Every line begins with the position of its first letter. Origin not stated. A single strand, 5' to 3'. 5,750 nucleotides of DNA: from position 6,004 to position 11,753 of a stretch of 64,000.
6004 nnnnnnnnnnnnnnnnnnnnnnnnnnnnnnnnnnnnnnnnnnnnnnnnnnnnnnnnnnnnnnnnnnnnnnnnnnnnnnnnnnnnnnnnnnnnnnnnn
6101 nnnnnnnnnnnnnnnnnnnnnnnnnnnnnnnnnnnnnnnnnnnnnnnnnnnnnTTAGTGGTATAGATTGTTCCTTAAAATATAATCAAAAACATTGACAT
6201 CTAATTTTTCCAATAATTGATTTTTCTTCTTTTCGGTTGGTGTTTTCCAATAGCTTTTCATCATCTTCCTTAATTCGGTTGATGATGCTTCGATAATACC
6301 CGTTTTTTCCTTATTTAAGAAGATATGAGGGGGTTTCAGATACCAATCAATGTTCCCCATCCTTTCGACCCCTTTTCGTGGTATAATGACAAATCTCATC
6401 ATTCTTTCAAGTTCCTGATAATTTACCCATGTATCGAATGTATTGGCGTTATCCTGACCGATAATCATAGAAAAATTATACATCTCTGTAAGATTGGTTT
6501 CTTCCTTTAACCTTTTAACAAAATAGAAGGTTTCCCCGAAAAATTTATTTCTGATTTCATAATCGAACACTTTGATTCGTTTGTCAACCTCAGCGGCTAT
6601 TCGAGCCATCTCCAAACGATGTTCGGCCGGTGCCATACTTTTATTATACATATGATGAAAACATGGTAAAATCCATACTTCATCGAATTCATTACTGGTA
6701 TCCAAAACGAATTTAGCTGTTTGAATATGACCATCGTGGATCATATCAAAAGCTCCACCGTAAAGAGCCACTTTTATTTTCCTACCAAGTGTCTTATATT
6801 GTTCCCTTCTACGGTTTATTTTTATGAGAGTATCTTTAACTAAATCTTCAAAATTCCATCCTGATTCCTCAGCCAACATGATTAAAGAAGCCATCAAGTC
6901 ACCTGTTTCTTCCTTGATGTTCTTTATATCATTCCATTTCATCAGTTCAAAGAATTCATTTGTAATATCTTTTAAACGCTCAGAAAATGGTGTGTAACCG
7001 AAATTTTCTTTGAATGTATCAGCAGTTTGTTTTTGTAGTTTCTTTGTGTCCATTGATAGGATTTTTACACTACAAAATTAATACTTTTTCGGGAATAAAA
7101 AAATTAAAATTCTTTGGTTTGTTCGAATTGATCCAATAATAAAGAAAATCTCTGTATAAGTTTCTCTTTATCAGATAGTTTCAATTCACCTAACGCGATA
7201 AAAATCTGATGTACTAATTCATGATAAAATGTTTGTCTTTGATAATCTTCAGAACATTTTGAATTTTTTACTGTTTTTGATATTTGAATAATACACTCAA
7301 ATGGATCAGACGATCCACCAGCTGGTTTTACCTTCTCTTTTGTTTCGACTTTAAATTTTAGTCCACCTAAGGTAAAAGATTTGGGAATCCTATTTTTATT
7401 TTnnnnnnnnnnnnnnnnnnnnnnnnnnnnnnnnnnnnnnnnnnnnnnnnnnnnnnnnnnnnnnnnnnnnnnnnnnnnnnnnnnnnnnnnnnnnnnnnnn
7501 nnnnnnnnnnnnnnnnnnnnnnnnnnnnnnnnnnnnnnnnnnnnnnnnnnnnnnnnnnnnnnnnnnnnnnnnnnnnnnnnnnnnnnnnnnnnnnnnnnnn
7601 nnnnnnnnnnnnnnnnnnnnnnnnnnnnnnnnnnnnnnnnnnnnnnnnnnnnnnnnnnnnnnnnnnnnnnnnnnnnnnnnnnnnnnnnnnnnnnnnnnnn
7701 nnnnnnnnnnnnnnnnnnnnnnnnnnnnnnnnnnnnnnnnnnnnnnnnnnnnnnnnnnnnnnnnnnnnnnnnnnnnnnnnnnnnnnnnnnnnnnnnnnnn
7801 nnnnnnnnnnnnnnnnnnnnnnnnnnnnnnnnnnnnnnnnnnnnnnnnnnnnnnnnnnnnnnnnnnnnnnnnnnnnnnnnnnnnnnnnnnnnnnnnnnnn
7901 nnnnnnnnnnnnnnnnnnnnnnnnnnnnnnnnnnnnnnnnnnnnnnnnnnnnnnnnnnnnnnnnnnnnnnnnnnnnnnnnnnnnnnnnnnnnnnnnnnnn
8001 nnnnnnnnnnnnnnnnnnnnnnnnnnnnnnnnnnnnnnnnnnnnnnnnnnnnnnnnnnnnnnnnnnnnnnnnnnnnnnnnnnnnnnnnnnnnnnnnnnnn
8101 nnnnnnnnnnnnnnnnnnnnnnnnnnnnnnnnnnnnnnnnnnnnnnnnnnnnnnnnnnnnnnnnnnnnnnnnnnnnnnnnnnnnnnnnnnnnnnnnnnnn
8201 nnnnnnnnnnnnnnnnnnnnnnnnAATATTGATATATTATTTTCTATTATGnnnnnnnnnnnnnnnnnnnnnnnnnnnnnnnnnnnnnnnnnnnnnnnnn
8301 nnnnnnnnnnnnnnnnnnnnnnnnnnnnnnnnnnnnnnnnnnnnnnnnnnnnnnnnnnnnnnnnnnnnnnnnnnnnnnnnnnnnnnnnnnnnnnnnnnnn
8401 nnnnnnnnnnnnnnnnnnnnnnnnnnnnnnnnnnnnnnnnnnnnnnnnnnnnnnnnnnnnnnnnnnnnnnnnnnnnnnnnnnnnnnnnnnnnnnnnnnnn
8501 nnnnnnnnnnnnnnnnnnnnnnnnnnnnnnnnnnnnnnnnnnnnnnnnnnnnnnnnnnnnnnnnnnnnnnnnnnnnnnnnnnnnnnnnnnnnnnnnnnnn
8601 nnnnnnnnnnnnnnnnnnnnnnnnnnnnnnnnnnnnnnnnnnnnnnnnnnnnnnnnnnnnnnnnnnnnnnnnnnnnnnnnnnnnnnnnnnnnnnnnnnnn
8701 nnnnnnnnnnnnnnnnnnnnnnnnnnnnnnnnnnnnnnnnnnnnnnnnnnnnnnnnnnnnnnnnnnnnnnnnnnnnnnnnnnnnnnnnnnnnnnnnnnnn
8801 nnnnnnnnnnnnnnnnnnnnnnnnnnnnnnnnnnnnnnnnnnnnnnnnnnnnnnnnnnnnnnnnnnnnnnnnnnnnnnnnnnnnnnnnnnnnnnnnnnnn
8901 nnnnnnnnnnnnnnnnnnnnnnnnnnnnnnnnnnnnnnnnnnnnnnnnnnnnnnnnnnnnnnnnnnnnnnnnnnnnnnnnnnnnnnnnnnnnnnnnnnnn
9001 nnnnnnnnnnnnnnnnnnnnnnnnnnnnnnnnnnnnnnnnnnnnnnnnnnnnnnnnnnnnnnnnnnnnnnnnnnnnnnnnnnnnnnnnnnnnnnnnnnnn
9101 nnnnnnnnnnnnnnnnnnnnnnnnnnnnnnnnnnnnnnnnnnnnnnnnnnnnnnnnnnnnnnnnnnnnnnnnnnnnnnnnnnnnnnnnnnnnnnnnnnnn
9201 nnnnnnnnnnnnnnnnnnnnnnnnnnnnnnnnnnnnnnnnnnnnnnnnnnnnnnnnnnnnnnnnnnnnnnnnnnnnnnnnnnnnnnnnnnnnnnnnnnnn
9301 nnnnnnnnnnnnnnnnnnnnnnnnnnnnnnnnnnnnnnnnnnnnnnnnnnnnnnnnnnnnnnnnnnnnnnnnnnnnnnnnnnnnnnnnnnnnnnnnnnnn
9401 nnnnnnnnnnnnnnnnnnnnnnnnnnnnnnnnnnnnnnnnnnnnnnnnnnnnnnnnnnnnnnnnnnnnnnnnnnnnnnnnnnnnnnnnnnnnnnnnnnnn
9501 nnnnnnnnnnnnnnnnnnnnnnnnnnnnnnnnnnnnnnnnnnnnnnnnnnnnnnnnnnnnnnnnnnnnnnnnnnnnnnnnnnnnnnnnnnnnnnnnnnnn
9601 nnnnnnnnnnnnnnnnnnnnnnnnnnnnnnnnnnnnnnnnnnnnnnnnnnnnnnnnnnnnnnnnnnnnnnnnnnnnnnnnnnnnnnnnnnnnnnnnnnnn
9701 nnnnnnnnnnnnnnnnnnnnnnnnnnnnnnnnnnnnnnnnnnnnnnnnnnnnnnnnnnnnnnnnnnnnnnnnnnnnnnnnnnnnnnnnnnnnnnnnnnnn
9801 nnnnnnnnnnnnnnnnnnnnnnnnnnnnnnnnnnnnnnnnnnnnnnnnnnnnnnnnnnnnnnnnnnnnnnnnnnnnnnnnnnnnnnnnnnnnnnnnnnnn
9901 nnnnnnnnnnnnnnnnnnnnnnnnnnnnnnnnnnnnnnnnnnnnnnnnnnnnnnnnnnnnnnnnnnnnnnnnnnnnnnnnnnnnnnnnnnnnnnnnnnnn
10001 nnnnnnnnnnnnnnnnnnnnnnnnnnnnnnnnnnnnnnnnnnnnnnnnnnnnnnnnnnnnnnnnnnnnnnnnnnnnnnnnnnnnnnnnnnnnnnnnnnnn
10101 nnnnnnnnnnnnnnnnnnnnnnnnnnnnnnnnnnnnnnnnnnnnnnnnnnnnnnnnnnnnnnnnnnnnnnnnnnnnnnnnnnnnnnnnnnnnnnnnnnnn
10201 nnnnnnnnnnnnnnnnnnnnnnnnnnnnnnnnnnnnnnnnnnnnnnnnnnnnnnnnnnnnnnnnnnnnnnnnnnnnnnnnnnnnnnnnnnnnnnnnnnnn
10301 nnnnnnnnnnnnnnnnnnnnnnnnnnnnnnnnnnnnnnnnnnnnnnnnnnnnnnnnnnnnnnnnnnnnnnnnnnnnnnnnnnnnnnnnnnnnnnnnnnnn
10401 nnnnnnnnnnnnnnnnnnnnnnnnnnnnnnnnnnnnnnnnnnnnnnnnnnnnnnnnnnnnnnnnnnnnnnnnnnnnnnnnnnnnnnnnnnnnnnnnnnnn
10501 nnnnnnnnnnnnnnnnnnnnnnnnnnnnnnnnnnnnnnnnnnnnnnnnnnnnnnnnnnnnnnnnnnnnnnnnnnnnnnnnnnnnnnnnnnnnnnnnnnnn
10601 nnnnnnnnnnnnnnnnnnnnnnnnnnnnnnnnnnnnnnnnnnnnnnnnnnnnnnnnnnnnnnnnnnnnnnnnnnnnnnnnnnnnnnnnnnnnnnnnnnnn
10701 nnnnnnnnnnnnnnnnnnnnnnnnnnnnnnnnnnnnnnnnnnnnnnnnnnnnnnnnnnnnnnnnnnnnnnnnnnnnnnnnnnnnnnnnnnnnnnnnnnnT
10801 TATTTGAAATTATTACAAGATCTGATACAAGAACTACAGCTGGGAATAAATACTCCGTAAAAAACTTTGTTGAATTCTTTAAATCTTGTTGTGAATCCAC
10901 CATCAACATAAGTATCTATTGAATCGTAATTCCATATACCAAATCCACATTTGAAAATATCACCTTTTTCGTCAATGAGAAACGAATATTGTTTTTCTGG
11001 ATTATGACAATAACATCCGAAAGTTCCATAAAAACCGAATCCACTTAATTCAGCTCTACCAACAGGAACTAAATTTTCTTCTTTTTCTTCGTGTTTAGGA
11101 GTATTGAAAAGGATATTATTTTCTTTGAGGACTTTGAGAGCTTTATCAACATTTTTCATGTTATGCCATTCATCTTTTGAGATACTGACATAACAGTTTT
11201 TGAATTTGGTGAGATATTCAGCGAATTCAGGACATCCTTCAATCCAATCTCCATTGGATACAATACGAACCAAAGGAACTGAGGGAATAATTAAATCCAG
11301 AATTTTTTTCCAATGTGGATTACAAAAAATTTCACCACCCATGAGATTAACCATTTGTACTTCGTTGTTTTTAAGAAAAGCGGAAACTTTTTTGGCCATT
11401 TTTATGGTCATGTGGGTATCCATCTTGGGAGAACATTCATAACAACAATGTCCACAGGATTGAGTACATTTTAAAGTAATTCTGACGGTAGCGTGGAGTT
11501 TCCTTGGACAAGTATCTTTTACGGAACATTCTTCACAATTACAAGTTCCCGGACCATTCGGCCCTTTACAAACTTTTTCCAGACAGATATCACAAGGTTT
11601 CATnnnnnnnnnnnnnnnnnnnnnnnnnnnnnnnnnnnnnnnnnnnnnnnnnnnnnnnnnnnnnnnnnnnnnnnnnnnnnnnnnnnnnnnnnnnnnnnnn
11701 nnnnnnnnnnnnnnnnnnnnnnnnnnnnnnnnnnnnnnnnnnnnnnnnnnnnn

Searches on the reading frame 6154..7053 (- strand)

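Call 73: search_protein_families(library=pfam, proteins=[window:6154-7053:-], max_evalue=0.001)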
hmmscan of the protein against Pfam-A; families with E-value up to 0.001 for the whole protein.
window:6154-7053:- (299 aa): 3 families
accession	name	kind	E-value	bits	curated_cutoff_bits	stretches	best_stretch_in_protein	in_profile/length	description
PF01467.32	CTP_transf_like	-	2.3e-17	63.9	21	1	97-263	1-132/133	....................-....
PF03819.22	MazG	-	7.2e-07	29.8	22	1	31-84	14-71/74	MazG nucleotide pyrophosphohydrolase domain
PF12643.12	MazG-like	-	0.00011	22.8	27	1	30-81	18-68/85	MazG-like family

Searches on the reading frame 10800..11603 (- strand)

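Call 73: search_protein_families(library=pfam, proteins=[window:10800-11603:-], max_evalue=0.001)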
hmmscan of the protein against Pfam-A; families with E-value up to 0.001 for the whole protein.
window:10800-11603:- (267 aa): 1 family
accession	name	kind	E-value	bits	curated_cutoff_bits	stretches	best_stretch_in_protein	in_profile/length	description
PF04055.27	Radical_SAM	-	1.2e-07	32.5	29.5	1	41-149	2-115/166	Radical SAM superfamily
